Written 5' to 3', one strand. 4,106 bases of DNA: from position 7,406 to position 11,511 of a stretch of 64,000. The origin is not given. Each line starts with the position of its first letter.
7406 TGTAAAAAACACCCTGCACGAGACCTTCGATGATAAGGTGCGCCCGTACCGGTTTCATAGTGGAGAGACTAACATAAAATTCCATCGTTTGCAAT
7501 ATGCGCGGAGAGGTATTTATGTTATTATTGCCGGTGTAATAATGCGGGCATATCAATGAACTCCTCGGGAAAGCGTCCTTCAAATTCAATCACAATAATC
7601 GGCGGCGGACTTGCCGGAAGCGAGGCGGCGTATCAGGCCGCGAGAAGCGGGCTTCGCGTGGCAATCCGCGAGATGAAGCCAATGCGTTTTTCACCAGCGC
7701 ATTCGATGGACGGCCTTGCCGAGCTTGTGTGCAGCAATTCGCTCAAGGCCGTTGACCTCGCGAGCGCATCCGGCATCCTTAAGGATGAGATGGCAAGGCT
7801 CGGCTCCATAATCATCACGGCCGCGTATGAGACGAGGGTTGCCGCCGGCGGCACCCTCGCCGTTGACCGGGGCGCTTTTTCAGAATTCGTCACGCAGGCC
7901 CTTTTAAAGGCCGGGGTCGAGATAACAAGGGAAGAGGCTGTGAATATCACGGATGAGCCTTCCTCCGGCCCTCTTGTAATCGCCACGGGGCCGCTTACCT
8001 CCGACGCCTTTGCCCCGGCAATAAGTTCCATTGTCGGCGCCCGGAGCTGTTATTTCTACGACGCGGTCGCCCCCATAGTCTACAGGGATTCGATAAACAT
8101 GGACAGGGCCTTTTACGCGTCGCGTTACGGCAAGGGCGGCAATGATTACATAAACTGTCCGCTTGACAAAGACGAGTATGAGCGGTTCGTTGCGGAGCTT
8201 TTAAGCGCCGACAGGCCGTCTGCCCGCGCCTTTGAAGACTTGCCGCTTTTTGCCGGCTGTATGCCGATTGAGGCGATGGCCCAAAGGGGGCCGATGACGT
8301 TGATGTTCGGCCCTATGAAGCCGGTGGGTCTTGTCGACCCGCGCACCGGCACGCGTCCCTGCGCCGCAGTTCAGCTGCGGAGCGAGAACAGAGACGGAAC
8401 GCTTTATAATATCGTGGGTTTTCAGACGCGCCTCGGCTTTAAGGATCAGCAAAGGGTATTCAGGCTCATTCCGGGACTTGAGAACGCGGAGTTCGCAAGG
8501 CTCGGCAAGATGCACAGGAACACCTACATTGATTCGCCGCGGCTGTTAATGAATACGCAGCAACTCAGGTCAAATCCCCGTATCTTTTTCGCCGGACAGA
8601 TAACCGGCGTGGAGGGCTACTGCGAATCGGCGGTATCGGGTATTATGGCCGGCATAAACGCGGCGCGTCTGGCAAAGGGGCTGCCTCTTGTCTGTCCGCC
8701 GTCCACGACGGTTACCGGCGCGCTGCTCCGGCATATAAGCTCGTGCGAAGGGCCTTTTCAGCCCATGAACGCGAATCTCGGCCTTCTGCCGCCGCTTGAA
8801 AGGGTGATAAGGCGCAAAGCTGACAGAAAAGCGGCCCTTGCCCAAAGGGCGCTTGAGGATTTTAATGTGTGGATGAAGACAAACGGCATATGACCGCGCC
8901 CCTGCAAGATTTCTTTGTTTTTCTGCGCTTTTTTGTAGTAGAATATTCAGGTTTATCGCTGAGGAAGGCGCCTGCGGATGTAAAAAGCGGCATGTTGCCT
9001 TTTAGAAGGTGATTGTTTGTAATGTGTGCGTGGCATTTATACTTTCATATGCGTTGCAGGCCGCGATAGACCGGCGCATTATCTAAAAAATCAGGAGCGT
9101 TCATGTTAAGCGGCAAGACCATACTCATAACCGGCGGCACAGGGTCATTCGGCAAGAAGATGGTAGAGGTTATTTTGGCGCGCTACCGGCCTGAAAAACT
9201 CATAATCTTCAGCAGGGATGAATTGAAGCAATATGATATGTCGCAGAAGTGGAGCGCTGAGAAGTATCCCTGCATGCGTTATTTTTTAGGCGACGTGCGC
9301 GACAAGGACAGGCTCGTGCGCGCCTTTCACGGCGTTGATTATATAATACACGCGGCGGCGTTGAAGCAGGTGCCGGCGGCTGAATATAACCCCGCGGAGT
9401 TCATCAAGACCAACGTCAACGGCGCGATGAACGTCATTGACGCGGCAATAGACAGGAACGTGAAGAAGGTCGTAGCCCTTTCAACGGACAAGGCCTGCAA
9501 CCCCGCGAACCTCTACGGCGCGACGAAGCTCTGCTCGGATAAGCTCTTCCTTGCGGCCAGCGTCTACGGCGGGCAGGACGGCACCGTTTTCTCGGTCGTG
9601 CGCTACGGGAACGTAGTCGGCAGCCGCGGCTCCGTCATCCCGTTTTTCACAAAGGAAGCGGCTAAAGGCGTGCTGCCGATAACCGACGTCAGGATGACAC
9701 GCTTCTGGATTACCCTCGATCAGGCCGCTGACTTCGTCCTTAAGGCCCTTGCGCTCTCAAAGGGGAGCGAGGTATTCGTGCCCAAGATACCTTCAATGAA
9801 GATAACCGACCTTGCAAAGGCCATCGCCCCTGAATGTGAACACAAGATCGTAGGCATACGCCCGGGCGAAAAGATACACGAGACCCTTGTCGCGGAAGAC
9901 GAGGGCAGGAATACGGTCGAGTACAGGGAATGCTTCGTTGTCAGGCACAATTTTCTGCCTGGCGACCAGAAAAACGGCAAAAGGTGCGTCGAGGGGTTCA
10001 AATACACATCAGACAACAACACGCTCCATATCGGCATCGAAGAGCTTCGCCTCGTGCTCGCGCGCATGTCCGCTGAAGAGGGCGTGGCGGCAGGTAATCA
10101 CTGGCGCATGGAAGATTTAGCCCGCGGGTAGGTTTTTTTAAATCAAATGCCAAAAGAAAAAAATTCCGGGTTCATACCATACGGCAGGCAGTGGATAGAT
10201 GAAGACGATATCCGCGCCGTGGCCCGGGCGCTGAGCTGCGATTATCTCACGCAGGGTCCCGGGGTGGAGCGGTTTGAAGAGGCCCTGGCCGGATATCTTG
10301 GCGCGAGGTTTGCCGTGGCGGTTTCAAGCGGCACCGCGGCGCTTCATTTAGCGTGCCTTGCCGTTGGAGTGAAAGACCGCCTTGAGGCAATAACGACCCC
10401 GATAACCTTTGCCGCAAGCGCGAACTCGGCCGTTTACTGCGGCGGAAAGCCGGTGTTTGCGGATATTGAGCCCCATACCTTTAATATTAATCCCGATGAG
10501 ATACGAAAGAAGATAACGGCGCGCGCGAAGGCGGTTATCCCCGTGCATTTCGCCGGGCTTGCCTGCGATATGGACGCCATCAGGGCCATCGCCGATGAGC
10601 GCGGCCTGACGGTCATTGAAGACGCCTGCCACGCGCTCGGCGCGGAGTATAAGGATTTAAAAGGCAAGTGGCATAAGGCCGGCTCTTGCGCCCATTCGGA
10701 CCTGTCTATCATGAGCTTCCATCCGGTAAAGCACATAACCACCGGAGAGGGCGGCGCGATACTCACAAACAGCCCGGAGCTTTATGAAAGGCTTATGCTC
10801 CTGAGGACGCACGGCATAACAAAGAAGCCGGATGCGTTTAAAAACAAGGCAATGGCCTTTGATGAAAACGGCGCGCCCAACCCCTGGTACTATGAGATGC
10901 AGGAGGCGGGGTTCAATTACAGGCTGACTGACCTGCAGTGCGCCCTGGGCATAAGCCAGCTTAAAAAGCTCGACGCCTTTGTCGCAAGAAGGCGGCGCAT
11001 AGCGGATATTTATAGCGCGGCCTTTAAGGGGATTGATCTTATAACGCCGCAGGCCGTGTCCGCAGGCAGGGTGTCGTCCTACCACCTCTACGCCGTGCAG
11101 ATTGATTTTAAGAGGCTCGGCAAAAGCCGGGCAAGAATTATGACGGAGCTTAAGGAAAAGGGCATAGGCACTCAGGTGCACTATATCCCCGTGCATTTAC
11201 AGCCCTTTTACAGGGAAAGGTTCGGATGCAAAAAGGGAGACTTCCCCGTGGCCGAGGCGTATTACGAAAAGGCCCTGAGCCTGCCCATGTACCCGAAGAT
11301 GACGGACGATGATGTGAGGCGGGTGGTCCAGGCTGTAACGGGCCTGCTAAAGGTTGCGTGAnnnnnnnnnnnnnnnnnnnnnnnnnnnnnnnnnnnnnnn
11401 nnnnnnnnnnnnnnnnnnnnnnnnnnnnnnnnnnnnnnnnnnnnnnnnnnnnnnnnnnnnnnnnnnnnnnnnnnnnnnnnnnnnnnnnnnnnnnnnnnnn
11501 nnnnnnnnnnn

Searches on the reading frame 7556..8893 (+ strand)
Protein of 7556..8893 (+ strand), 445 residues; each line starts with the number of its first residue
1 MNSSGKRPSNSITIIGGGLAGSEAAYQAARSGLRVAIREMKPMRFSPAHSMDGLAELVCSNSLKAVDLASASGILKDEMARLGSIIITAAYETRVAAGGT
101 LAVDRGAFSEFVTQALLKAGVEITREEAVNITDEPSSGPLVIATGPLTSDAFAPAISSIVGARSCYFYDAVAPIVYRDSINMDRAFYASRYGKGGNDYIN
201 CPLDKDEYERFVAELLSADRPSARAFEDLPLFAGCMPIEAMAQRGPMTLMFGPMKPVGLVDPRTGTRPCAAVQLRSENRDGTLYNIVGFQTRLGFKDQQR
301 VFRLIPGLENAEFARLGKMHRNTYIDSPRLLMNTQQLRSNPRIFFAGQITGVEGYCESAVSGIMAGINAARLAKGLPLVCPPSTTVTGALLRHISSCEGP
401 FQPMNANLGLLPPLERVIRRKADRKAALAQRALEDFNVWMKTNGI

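Call 4: search_protein_families(library=pfam, proteins=[window:7556-8893:+], max_evalue=0.001)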
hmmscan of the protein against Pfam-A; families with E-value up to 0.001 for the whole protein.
window:7556-8893:+ (445 aa): 7 families
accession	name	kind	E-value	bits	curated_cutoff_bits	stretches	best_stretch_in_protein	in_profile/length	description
PF01134.28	GIDA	-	2.4e-87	294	22.1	1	12-375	2-389/391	Glucose inhibited division protein A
PF01262.27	AlaDh_PNT_C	-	6.1e-05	23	23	1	10-53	29-73/214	Alanine dehydrogenase/PNT, C-terminal domain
PF12831.13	FAD_oxidored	-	0.00014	21.7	27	1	12-41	2-31/416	FAD dependent oxidoreductase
PF00890.30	FAD_binding_2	-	0.00016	21.4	20.4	1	14-43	4-33/414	FAD binding domain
PF07992.20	Pyr_redox_2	-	0.00025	21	26.1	0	11-39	2-30/291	Pyridine nucleotide-disulphide oxidoreductase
PF01266.30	DAO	-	0.00041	20.4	27.9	0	12-41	2-31/353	FAD dependent oxidoreductase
PF13450.12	NAD_binding_8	-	0.00044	20.9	21.9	0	14-41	1-28/68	NAD(P)-binding Rossmann-like domain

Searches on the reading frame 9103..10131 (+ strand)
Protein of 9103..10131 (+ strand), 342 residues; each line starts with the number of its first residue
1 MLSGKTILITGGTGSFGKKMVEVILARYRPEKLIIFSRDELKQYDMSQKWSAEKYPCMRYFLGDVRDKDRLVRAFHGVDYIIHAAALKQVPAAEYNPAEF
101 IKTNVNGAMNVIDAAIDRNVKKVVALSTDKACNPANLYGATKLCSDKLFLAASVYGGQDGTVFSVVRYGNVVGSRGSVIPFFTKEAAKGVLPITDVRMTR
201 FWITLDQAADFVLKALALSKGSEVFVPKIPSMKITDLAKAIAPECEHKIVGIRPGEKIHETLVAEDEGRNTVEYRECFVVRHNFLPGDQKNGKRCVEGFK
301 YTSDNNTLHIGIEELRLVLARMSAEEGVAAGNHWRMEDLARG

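Call 4: search_protein_families(library=pfam, proteins=[window:9103-10131:+], max_evalue=0.001)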
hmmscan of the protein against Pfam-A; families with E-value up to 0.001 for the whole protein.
window:9103-10131:+ (342 aa): 10 families
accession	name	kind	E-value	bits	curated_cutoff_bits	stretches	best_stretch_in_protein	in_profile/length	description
PF02719.21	Polysacc_synt_2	-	4.1e-102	341.7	20.2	1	7-280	1-291/293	Polysaccharide biosynthesis protein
PF01370.27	Epimerase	-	3.9e-26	92.4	20.9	1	7-218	1-227/240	NAD dependent epimerase/dehydratase family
PF01073.25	3Beta_HSD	-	4.6e-16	59.1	22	1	8-134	1-122/280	3-beta hydroxysteroid dehydrogenase/isomerase family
PF16363.11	GDP_Man_Dehyd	-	2.6e-15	57.2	27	1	8-130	1-131/332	GDP-mannose 4,6 dehydratase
PF04321.23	RmlD_sub_bind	-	9.8e-09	35.1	27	1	6-148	2-135/287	RmlD substrate binding domain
PF13460.12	NAD_binding_10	-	6.6e-08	33.1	27.2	1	11-132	1-102/184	NAD(P)H-binding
PF07993.18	NAD_binding_4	-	8.5e-08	32.1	20.1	1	9-134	1-142/258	Male sterility protein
PF05368.20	NmrA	-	1.7e-06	28.3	27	1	5-124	3-103/298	NmrA-like family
PF08659.16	KR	-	6.1e-06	26.7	22.6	1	6-127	2-135/180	KR domain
PF00106.31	adh_short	-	2.3e-05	24.4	26.6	1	5-118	1-122/195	short chain dehydrogenase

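Call 5: search_protein_families(library=ncbifam, proteins=[window:9103-10131:+], max_evalue=0.001)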
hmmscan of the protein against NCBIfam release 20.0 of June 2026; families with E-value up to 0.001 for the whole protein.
window:9103-10131:+ (342 aa): 26 families (the best 25 are shown)
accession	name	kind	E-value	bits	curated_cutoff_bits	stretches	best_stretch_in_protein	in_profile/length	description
TIGR03589.1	PseB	equivalog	1.3e-148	494.2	407.75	1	1-316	1-321/324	UDP-N-acetylglucosamine 4,6-dehydratase (inverting)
TIGR04130.1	FnlA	equivalog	1e-67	228.4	730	1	1-284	1-286/337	UDP-N-acetylglucosamine 4,6-dehydratase/5-epimerase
TIGR04180.1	EDH_00030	hypoth_equivalog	3.5e-20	72.3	475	1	7-147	1-154/297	NAD-dependent 4,6-dehydratase LegB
TIGR01179.1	galE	equivalog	2.1e-14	53.1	262.3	1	7-175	2-180/332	UDP-glucose 4-epimerase GalE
TIGR03466.1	HpnA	hypoth_equivalog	8.8e-13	47.8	367.65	1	6-129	2-114/327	hopanoid-associated sugar epimerase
TIGR01181.1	dTDP_gluc_dehyt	equivalog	1.3e-11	44.1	365.1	1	7-130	2-127/321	dTDP-glucose 4,6-dehydratase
NF041293.1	G6PDh_Azf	equivalog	2.2e-10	40.4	400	1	5-132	3-119/252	NAD-dependent glucose-6-phosphate dehydrogenase Azf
TIGR02622.1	CDP_4_6_dhtase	equivalog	1e-09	38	278.45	1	3-132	3-133/352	CDP-glucose 4,6-dehydratase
NF052578.1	StrlDmthSdmBMthl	equivalog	1.1e-09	38.6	600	1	6-131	2-116/328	sterol demethylase protein SdmB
NF042422.1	oxyalk_red_OleD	equivalog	1.1e-09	38.2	580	1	7-130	3-112/329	2-alkyl-3-oxoalkanoate reductase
TIGR02197.1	heptose_epim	equivalog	9.8e-09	34.8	274.6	1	7-175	1-174/316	ADP-glyceromanno-heptose 6-epimerase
TIGR01214.1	rmlD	equivalog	1.6e-08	34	224.05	1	6-129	1-101/285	dTDP-4-dehydrorhamnose reductase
NF007956.0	PRK10675.1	subfamily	3.4e-08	33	394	1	7-127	3-123/338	UDP-glucose 4-epimerase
NF011728.1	PRK15181.1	equivalog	5.1e-08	32.3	760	1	2-123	13-136/348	Vi polysaccharide biosynthesis UDP-N-acetylglucosaminuronic acid C-4 epimerase TviC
NF042423.1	oxyalk_red_Shew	equivalog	2.8e-07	29.9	580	1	6-129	10-119/331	2-alkyl-3-oxoalkanoate reductase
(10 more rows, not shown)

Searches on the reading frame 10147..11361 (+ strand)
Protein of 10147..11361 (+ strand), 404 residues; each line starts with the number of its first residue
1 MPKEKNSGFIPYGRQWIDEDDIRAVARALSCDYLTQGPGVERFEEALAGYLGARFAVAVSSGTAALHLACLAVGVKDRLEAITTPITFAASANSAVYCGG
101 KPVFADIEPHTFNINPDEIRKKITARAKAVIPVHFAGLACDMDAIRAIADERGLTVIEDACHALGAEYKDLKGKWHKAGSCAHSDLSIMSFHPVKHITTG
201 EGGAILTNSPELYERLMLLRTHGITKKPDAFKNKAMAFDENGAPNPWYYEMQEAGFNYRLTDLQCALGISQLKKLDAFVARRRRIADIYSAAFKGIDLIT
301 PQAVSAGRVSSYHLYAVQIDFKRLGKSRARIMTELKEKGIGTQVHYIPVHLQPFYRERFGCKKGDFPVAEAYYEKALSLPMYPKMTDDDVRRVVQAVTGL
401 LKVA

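Call 4: search_protein_families(library=pfam, proteins=[window:10147-11361:+], max_evalue=0.001)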
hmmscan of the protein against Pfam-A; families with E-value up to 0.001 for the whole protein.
window:10147-11361:+ (404 aa): 2 families
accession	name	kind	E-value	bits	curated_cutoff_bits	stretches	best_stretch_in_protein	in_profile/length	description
PF01041.23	DegT_DnrJ_EryC1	-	1.1e-126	423.4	19.8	1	17-397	3-359/360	DegT/DnrJ/EryC1/StrS aminotransferase family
PF01212.27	Beta_elim_lyase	-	0.00018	21.4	27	1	37-207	31-211/288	Beta-eliminating lyase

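Call 5: search_protein_families(library=ncbifam, proteins=[window:10147-11361:+], max_evalue=0.001)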
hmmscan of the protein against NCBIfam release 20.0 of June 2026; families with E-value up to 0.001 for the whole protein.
window:10147-11361:+ (404 aa): 8 families
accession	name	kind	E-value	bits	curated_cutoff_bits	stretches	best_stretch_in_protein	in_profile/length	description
TIGR03588.1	PseC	equivalog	1.3e-153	511.5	423.5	1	9-399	1-378/380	UDP-4-amino-4,6-dideoxy-N-acetyl-beta-L-altrosamine transaminase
NF008658.2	PRK11658.1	equivalog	2.7e-89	299.4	631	1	8-401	3-377/379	UDP-4-amino-4-deoxy-L-arabinose aminotransferase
TIGR04181.1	NHT_00031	hypoth_equivalog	1.7e-73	247.6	420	2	20-238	11-239/359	LegC family aminotransferase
NF008687.0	PRK11706.1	equivalog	1.5e-67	228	375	1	10-400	2-373/375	dTDP-4-amino-4,6-dideoxygalactose transaminase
TIGR04427.1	PLP_DesI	equivalog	3.3e-55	187.8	650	2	25-229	38-234/390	dTDP-4-dehydro-6-deoxyglucose aminotransferase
TIGR02379.1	ECA_wecE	subfamily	9.3e-54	182.6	434.85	1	10-399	2-373/376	dTDP-4-amino-4,6-dideoxy-D-glucose transaminase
NF011936.0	PRK15407.1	equivalog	2e-53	181.6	423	1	6-400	33-435/440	lipopolysaccharide biosynthesis protein RfbH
NF005816.0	PRK07682.1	equivalog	0.00088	18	620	0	52-159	80-202/390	aminotransferase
